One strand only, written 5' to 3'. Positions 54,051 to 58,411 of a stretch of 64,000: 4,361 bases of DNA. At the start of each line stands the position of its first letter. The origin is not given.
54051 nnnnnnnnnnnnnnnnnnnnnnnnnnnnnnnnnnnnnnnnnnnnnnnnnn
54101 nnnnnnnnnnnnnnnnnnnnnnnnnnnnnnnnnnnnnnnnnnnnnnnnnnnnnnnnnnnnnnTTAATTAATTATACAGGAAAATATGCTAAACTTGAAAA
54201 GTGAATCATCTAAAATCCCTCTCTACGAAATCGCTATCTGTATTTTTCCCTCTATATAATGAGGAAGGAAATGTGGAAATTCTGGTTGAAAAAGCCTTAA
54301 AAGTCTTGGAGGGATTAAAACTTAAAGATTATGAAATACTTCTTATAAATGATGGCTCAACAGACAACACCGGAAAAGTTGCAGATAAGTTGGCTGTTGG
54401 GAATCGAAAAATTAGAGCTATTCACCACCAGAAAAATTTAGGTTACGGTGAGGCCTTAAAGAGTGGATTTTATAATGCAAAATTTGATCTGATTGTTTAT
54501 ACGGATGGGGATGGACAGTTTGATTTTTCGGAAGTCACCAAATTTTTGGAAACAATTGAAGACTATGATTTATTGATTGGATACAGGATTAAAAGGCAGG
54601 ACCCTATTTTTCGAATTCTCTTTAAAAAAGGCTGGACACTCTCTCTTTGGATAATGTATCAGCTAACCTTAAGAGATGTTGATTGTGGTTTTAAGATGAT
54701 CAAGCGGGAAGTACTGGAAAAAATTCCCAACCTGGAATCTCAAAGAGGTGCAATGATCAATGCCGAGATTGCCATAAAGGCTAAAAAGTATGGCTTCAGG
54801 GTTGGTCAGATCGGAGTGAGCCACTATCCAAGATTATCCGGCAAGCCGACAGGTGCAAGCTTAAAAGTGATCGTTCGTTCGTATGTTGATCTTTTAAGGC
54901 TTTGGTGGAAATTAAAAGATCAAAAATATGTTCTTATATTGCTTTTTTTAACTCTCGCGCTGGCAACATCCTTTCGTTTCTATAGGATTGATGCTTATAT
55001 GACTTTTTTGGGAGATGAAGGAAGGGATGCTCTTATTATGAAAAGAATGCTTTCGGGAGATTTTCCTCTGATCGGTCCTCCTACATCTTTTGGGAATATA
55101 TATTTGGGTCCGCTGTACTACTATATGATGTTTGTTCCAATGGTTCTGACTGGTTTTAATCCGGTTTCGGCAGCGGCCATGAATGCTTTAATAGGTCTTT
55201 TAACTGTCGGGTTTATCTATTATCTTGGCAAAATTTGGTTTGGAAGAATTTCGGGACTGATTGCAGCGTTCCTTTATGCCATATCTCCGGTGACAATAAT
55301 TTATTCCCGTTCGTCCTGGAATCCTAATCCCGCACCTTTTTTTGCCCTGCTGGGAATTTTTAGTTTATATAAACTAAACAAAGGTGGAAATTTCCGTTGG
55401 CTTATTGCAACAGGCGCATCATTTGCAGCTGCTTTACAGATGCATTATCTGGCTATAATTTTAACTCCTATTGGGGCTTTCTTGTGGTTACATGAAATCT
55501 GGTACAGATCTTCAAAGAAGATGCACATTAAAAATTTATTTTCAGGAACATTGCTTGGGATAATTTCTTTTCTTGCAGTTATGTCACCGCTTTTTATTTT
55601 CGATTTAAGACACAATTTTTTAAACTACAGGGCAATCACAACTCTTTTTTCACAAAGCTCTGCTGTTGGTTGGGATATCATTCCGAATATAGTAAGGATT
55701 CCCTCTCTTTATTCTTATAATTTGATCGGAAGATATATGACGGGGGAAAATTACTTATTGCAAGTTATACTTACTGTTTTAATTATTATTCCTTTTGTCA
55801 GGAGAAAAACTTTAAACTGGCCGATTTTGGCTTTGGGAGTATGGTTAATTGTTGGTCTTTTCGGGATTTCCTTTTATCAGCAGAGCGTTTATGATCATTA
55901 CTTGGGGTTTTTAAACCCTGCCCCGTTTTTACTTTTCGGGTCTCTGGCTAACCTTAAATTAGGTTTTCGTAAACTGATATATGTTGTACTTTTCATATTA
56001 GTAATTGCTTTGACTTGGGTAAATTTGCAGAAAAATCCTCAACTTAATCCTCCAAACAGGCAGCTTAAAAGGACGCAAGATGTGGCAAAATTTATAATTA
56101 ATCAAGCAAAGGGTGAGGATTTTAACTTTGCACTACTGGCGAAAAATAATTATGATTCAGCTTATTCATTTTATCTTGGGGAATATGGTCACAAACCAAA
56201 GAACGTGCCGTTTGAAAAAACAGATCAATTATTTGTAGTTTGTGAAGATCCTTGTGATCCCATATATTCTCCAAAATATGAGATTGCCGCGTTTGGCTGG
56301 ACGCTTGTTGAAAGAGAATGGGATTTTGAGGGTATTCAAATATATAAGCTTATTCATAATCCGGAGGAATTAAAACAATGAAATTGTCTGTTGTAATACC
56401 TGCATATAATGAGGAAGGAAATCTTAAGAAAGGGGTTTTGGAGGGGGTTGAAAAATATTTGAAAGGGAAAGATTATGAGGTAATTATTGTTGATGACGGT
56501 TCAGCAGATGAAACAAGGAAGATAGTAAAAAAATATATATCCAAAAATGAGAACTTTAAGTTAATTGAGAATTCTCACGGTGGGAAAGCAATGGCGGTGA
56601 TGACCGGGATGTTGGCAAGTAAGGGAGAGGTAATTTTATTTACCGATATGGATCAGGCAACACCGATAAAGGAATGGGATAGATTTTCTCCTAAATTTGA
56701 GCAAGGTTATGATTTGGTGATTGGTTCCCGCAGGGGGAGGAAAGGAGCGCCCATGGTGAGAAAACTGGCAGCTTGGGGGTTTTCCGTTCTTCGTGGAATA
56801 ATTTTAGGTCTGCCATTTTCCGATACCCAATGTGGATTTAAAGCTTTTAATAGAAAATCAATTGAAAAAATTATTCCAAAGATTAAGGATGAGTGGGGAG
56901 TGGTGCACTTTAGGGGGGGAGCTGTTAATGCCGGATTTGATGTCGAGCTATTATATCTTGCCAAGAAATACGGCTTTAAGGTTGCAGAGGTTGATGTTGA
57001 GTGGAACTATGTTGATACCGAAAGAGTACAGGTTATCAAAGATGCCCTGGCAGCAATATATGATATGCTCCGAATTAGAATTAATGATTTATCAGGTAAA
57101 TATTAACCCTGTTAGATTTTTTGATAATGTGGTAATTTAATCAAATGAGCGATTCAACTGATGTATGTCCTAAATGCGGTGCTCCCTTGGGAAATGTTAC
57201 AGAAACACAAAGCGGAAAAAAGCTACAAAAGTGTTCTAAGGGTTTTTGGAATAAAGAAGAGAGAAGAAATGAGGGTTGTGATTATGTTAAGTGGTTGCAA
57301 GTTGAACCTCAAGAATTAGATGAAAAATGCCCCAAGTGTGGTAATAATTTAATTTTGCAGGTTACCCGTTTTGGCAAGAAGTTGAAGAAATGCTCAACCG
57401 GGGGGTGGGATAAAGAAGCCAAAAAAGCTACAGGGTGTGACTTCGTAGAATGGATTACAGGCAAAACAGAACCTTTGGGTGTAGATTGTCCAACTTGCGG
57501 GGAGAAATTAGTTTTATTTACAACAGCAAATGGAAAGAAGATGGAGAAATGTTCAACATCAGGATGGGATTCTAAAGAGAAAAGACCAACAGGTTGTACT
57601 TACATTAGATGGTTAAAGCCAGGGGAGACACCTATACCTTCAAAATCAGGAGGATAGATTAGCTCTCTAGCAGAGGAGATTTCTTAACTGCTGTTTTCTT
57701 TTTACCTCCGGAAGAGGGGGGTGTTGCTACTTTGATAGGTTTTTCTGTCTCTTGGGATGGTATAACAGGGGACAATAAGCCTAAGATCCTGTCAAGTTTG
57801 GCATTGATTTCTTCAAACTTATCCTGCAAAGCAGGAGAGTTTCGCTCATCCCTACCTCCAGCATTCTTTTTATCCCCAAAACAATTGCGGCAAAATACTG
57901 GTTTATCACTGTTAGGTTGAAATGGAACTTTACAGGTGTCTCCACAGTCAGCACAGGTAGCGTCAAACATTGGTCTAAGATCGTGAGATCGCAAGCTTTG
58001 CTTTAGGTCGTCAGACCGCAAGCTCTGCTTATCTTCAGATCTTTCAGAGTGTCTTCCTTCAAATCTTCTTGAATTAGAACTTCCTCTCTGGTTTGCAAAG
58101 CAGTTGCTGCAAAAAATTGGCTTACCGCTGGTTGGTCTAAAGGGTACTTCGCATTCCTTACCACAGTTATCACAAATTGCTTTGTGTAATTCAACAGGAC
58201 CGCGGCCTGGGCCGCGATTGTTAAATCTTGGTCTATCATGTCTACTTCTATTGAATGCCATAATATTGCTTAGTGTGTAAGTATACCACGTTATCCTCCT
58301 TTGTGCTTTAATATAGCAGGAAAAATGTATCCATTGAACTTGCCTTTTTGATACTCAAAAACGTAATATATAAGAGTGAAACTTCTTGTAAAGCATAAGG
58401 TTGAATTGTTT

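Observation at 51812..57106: Gtr-like three-component glycosylation module compacted by two different domain fusions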

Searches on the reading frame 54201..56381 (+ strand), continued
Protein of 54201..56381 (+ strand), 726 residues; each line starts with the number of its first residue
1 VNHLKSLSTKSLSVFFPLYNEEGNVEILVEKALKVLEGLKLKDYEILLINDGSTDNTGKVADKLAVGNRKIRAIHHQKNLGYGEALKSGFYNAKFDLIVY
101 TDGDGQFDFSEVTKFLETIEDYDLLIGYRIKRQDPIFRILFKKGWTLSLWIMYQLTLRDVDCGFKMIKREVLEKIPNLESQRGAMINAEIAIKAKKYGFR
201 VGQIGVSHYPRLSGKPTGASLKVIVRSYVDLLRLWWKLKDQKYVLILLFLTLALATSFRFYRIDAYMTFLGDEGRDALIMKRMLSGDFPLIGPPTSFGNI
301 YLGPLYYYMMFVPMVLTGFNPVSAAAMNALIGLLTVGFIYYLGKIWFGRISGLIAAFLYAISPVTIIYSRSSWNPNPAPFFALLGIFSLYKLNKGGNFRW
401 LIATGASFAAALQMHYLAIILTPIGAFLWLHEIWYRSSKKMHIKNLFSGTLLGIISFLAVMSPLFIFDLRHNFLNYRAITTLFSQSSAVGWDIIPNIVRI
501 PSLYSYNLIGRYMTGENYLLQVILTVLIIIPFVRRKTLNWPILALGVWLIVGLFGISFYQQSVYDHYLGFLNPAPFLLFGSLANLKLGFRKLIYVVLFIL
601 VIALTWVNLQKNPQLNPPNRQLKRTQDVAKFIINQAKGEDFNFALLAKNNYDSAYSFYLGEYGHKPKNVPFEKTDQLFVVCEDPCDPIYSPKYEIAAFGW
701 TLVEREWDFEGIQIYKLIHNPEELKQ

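Call 45: search_protein_families(library=pfam, proteins=[P0354, P0320, P0334, P0353, P0366, P0379, P0270, P0245, P0255, P0250], max_evalue=0.001)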
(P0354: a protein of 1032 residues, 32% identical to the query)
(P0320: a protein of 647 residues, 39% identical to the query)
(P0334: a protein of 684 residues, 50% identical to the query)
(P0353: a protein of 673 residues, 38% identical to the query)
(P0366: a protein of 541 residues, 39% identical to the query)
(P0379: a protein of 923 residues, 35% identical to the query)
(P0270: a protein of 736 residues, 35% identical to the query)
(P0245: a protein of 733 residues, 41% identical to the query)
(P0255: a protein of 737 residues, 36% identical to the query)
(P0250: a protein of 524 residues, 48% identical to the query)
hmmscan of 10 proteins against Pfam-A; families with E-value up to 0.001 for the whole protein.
P0354 (1032 aa): 4 families
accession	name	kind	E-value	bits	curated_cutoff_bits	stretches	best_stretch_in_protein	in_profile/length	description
PF00535.33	Glycos_transf_2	-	1.1e-28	100.7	23.3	1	13-170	3-165/168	Glycosyl transferase family 2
PF13231.12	PMT_2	-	1.3e-10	42.1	26.1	1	289-449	2-150/160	Dolichyl-phosphate-mannose-protein mannosyltransferase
PF10111.15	Glyco_tranf_2_2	-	1.2e-06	28.6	27.3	1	12-111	2-101/276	Glycosyltransferase like family 2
PF11028.14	TMEM260-like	-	2.7e-05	24.4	24.2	1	285-430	12-175/179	Protein O-mannosyl-transferase TMEM260-like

P0320 (647 aa): 4 families
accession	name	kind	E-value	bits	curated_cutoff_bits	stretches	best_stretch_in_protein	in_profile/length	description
PF00535.33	Glycos_transf_2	-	1.1e-27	97.4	23.3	1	6-133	1-128/168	Glycosyl transferase family 2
PF10111.15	Glyco_tranf_2_2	-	2.2e-05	24.5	27.3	1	7-108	2-104/276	Glycosyltransferase like family 2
PF13641.12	Glyco_tranf_2_3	-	8.3e-05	23.1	27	1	5-96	3-97/230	Glycosyltransferase like family 2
PF13704.12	Glyco_tranf_2_4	-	0.00027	21.8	27.5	1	30-102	15-88/98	Glycosyl transferase family 2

P0334 (684 aa): 3 families
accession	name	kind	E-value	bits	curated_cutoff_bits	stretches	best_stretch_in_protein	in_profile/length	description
PF00535.33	Glycos_transf_2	-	3.6e-29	102.3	23.3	1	8-166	1-165/168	Glycosyl transferase family 2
PF13231.12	PMT_2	-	2.4e-08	34.8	26.1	1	282-427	2-151/160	Dolichyl-phosphate-mannose-protein mannosyltransferase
PF10111.15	Glyco_tranf_2_2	-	1.9e-07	31.3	27.3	1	8-110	1-104/276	Glycosyltransferase like family 2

P0353 (673 aa): 4 families
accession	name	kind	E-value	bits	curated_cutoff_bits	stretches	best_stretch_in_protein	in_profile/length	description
PF00535.33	Glycos_transf_2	-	1.3e-26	94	23.3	1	436-594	4-167/168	Glycosyl transferase family 2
PF13231.12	PMT_2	-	1.6e-13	51.6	26.1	1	67-217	3-155/160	Dolichyl-phosphate-mannose-protein mannosyltransferase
PF10111.15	Glyco_tranf_2_2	-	7.2e-05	22.8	27.3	1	462-524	29-92/276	Glycosyltransferase like family 2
PF02366.24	PMT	-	0.00015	21.9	22.7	1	77-223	74-231/245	Dolichyl-phosphate-mannose-protein mannosyltransferase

P0366 (541 aa): 4 families
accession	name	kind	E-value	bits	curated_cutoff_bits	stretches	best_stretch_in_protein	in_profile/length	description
PF00535.33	Glycos_transf_2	-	4e-69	232.3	23.3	2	9-155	1-150/168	Glycosyl transferase family 2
PF13641.12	Glyco_tranf_2_3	-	9e-26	91.7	27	2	8-134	3-131/230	Glycosyltransferase like family 2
PF10111.15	Glyco_tranf_2_2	-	5.8e-19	69.1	27.3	2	15-109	9-104/276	Glycosyltransferase like family 2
PF13704.12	Glyco_tranf_2_4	-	0.00013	22.8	27.5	0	33-72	17-52/98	Glycosyl transferase family 2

P0379 (923 aa): 6 families
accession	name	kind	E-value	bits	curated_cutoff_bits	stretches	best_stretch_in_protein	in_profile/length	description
PF00535.33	Glycos_transf_2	-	5.2e-30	105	23.3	1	8-167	1-165/168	Glycosyl transferase family 2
PF04138.20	GtrA_DPMS_TM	-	3.2e-21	76.1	26.1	1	241-359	1-117/117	GtrA/DPMS, transmembrane domain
PF13231.12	PMT_2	-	2.1e-10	41.5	26.1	1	449-604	3-155/160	Dolichyl-phosphate-mannose-protein mannosyltransferase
PF02366.24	PMT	-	3.5e-08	33.7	22.7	1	433-574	48-194/245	Dolichyl-phosphate-mannose-protein mannosyltransferase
PF10111.15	Glyco_tranf_2_2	-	2.3e-07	31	27.3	1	11-113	4-106/276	Glycosyltransferase like family 2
PF13641.12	Glyco_tranf_2_3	-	0.0001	22.9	27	1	7-121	3-121/230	Glycosyltransferase like family 2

P0270 (736 aa): 1 family
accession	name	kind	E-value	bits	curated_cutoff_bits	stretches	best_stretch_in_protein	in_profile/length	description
PF13231.12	PMT_2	-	6e-14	53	26.1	1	309-463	4-160/160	Dolichyl-phosphate-mannose-protein mannosyltransferase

P0245 (733 aa): 4 families
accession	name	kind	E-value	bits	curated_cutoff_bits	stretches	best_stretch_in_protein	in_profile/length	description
PF00535.33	Glycos_transf_2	-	1e-34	120.4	23.3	1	6-171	1-167/168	Glycosyl transferase family 2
PF13231.12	PMT_2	-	1e-09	39.3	26.1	1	310-465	4-160/160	Dolichyl-phosphate-mannose-protein mannosyltransferase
PF13641.12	Glyco_tranf_2_3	-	1.6e-05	25.5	27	1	5-98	3-97/230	Glycosyltransferase like family 2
PF02366.24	PMT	-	1.9e-05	24.8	22.7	1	330-465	85-233/245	Dolichyl-phosphate-mannose-protein mannosyltransferase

P0255 (737 aa): 5 families
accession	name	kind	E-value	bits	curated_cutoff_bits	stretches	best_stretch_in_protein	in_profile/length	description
PF00535.33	Glycos_transf_2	-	2.9e-28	99.3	23.3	1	1-159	4-166/168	Glycosyl transferase family 2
PF10111.15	Glyco_tranf_2_2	-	2.5e-09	37.5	27.3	1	2-101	5-104/276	Glycosyltransferase like family 2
PF13231.12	PMT_2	-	1.1e-07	32.7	26.1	1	292-448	6-157/160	Dolichyl-phosphate-mannose-protein mannosyltransferase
PF13641.12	Glyco_tranf_2_3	-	0.00013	22.5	27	1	2-88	8-96/230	Glycosyltransferase like family 2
PF13704.12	Glyco_tranf_2_4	-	0.00037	21.4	27.5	1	14-88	7-81/98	Glycosyl transferase family 2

P0250 (524 aa): 2 families
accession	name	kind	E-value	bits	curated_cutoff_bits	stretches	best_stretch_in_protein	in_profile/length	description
PF13231.12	PMT_2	-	2.8e-08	34.6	26.1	1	76-238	4-159/160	Dolichyl-phosphate-mannose-protein mannosyltransferase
PF02366.24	PMT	-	1.5e-05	25.1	22.7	1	98-234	87-229/245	Dolichyl-phosphate-mannose-protein mannosyltransferase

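Call 70: list_cluster_members(proteins=[P0245, P0246, P0247, P0248, P0249, P0255, P0270, P0353, P0354, P0379])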
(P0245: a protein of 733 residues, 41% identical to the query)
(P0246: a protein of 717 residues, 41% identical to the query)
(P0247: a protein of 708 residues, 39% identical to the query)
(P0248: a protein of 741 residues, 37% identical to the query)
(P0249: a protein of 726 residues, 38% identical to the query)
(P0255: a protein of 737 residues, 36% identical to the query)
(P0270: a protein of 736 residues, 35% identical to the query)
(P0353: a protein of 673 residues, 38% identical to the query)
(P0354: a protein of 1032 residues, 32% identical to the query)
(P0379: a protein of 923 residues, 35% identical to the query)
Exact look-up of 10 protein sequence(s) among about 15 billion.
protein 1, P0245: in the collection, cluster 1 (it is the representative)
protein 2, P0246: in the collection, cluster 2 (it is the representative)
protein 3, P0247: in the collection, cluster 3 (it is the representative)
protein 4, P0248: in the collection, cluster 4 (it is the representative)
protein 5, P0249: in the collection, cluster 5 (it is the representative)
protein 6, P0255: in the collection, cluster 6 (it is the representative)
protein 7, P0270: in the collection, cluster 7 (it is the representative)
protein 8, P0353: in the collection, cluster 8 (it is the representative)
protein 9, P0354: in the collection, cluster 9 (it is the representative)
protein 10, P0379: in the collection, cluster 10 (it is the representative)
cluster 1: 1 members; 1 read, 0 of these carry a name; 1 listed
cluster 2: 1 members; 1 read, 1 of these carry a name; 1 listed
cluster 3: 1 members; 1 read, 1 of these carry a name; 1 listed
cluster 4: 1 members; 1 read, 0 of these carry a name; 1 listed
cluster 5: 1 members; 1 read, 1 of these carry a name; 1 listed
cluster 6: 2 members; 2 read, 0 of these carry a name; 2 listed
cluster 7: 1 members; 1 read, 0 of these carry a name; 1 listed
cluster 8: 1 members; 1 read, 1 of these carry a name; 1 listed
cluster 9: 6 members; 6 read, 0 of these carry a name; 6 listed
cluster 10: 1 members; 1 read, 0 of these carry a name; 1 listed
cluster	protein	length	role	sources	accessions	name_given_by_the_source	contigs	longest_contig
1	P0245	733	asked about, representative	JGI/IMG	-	-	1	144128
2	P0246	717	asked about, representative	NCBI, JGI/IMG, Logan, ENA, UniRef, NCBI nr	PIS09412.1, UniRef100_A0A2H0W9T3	hypothetical protein COT75_01900 [Candidatus Beckwithbacteria bacterium ... | Glycosyltransferase 2-like domain-containing protein n=1 Tax=Candidatus Beckwithbacteria ... | MAG: hypothetical protein COT75_01900 [Candidatus Beckwithbacteria bacterium ...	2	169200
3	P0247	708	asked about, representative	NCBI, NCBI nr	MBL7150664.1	glycosyltransferase, partial [Candidatus Microgenomates bacterium] | glycosyltransferase [Candidatus Microgenomates bacterium]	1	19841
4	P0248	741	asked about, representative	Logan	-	-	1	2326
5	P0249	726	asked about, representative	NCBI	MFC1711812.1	glycosyltransferase [Patescibacteria group bacterium]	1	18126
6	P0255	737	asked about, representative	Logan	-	-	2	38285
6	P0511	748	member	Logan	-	-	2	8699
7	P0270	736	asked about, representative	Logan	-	-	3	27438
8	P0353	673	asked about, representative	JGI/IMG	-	hypothetical protein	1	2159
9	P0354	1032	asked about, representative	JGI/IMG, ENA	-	-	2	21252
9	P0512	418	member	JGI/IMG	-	-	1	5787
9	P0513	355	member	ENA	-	-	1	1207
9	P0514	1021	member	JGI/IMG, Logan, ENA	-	-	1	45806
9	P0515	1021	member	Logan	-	-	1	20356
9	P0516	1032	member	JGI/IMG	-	-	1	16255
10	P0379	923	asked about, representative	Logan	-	-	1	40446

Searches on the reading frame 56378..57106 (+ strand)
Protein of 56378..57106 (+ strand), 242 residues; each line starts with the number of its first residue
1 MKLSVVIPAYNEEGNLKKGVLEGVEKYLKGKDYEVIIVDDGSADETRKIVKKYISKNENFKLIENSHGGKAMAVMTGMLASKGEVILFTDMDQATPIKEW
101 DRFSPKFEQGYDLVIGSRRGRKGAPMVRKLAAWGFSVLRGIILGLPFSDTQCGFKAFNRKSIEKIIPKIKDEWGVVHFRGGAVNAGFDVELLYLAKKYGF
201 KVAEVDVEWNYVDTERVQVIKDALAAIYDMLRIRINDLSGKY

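Call 4: search_protein_families(library=pfam, proteins=[window:56378-57106:+], max_evalue=0.01)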
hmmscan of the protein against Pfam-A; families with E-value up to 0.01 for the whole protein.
window:56378-57106:+ (242 aa): 3 families
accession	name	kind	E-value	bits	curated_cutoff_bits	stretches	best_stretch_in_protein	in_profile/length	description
PF00535.33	Glycos_transf_2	-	4.2e-29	102.1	23.3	1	4-165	1-167/168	Glycosyl transferase family 2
PF10111.15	Glyco_tranf_2_2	-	6.8e-08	32.8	27.3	1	4-93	1-92/276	Glycosyltransferase like family 2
PF13641.12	Glyco_tranf_2_3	-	0.00018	22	27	1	3-128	3-133/230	Glycosyltransferase like family 2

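Call 5: search_protein_families(library=ncbifam, proteins=[window:56378-57106:+], max_evalue=0.01)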
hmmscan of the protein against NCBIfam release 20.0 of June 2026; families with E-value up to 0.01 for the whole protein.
window:56378-57106:+ (242 aa): 21 families
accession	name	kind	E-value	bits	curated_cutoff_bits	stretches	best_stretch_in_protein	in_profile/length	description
NF047588.1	GlcsyltransPgfSStrep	equivalog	4.6e-23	81.9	500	1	1-166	1-168/308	glycosyltransferase PgfS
NF007986.1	PRK10714.1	equivalog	7.5e-20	71.2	529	1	2-165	7-172/316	undecaprenyl-phosphate 4-deoxy-4-formamido-L-arabinose transferase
NF041391.1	DPhHxTase_Halo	equivalog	6.2e-18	64.6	375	1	9-210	3-184/213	dolichyl-phosphate hexose transferase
NF041875.1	EPS_EpsD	equivalog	2e-16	60.3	370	1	3-95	1-92/325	exopolysaccharide biosynthesis glycosyltransferase EpsD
NF007482.0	PRK10073.1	equivalog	1e-15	57.6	423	1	2-94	7-97/334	glycosyltransferase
TIGR03937.1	PgaC_IcaA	equivalog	3.8e-15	55.7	422.3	1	2-141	46-186/407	poly-beta-1,6-N-acetyl-D-glucosamine synthase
NF038302.1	EPS_HpsE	equivalog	7e-13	48.2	300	1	1-111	1-114/307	hormogonium polysaccharide biosynthesis glycosyltransferase HpsE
TIGR04283.1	glyco_like_mftF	equivalog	6.5e-12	45.5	182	1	3-96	1-86/221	TIGR04283 family arsenosugar biosynthesis glycosyltransferase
NF050050.1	ProtGlycPglI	equivalog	2.4e-11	43.5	500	1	2-119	3-120/306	GalNAc(5)-diNAcBac-PP-undecaprenol beta-1,3-glucosyltransferase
NF047683.1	TeichurnBiosyTuaG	equivalog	4.4e-11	42.9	400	1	3-94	8-98/252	teichuronic acid biosynthesis protein TuaG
TIGR04182.1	glyco_TIGR04182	equivalog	7.7e-11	41.9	325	1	3-165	2-159/293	S-layer glycoprotein N-glycosyltransferase AglJ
TIGR03965.1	mycofact_glyco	equivalog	2.4e-09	36.6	280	1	3-100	76-171/467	mycofactocin biosynthesis glycosyltransferase MftF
NF010496.0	PRK13915.1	equivalog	1.1e-08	34.5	262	1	2-94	32-128/307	glucosyl-3-phosphoglycerate synthase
NF053739.1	GlytfEpsEBac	equivalog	5.4e-08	32.1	450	1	2-94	2-94/265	glycosyltransferase EpsE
TIGR04242.1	nodulat_NodC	equivalog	1e-07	31.3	550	1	3-94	50-143/395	chitooligosaccharide synthase NodC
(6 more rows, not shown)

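Call 12: search_solved_structures(query=window:56378-57106:+, max_evalue=0.001)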
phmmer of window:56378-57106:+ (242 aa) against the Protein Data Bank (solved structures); distinct sequences matched with E-value up to 0.001: 30.
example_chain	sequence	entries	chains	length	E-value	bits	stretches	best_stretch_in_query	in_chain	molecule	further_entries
5eke_A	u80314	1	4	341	7.3e-16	61.6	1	2-165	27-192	Uncharacterized glycosyltransferase sll0501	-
5ekp_C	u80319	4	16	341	7.3e-16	61.6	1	2-165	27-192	Uncharacterized glycosyltransferase sll0501 | Glycosyltransferase sll0501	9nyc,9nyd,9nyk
9nye_A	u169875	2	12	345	7.5e-16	61.5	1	2-165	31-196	Glycosyltransferase sll0501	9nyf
9hwj_A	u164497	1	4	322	1.2e-15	60.9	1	2-164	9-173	Undecaprenyl-phosphate 4-deoxy-4-formamido-L-arabinose transferase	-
9bhc_C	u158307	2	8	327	6.9e-15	58.4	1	2-165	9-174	Undecaprenyl-phosphate 4-deoxy-4-formamido-L-arabinose transferase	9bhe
8vxh_A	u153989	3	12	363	8.9e-15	58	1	2-165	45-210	Undecaprenyl-phosphate 4-deoxy-4-formamido-L-arabinose transferase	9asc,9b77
5mlz_A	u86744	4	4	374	5.2e-14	55.5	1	1-163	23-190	Dolichol monophosphate mannose synthase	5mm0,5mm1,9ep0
6h1j_A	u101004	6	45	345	4.3e-11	46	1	2-201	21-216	Probable ss-1,3-N-acetylglucosaminyltransferase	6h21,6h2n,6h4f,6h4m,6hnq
2z87_A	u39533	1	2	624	1.6e-09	40.8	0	3-95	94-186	Chondroitin synthase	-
2z86_A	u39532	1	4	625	1.6e-09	40.8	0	3-95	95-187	Chondroitin synthase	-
5tze_C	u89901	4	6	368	3.1e-09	39.9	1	1-94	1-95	Glycosyl transferase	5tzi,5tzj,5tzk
5tz8_A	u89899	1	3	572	6.2e-09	38.9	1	1-94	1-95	Glycosyl transferase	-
8bz8_A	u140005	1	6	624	8.7e-09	38.4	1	2-116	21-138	Glycosyltransferase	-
8bz4_A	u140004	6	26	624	8.8e-09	38.4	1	2-116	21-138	Glycosyltransferase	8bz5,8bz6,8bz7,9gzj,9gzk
3bcv_A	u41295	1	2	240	1.6e-08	37.6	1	2-93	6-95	Putative glycosyltransferase protein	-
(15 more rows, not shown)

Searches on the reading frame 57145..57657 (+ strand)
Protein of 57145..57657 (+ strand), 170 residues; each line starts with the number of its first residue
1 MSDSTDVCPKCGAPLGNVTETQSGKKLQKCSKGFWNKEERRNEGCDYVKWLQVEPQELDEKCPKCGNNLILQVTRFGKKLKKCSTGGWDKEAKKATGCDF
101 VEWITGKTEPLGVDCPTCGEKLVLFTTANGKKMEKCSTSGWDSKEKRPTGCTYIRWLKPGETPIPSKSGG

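Call 4: search_protein_families(library=pfam, proteins=[window:57145-57657:+], max_evalue=0.01)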
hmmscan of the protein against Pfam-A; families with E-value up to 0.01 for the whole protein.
window:57145-57657:+ (170 aa): 24 families
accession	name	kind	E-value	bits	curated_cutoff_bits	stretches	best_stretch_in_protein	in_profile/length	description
PF01396.24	Zn_ribbon_Top1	-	9.1e-10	38.6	32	1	59-78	1-20/39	Topoisomerase DNA binding C4 zinc finger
PF13248.11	Zn_ribbon_3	-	1.1e-05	25.2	27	0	56-69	13-26/26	zinc-ribbon domain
PF13240.11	Zn_Ribbon_1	-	3.2e-05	24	25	0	3-15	11-23/23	zinc-ribbon domain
PF13453.11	Zn_ribbon_TFIIB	-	0.00012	21.8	22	0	61-83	1-22/41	Transcription factor zinc-finger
PF07754.17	HVO_2753_ZBP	-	0.00013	22.1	33.2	0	61-72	18-29/46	Small zinc finger protein HVO_2753-like, Zn-binding pocket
PF17309.7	DUF5356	-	0.00023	21.6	26.4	0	68-96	28-55/135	Family of unknown function (DUF5356)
PF09723.15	Zn_ribbon_8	-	0.00025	21.4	34.4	0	99-121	14-36/41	Zinc ribbon domain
PF12760.12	Zn_ribbon_IS1595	-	0.00043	20.6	25.4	0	61-83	20-40/46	Transposase zinc-ribbon domain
PF11781.13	Zn_ribbon_RRN7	-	0.00061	19.8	27.1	0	114-131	6-21/32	Zinc-finger of RNA-polymerase I-specific TFIIB, Rrn7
PF23549.1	Zn_ribbon_GRF_2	-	0.00071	19.7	27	0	61-75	3-17/45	GRF-like zinc ribbon domain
PF21349.2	RUBY_RBDX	-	0.00095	19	26.5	0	6-14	17-25/30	Rubrerythrin, rubredoxin-like domain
PF23455.1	DUF7129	-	0.0015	18.6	30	0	3-18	25-40/45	Domain of unknown function (DUF7129)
PF03119.21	DNA_ligase_ZBD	-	0.0016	18.7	25.8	0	8-15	2-9/27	NAD-dependent DNA ligase C4 zinc finger domain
PF06677.18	Auto_anti-p27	-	0.0027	18.2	24.1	0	6-15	16-25/40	Sjogren's syndrome/scleroderma autoantigen 1 (Autoantigen p27)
PF04606.18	Ogr_Delta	-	0.0034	17.7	26.3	0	115-128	2-15/47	Ogr/Delta-like zinc finger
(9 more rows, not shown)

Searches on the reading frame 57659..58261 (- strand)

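Call 4: search_protein_families(library=pfam, proteins=[window:57659-58261:-], max_evalue=0.01)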
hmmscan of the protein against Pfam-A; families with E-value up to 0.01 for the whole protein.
window:57659-58261:- (200 aa): 1 family
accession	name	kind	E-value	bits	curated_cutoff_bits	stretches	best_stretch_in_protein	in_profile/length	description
PF23477.1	zf_Tbcl_2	-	5.4e-32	109.6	27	2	96-131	1-36/37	Probable treble clef zinc finger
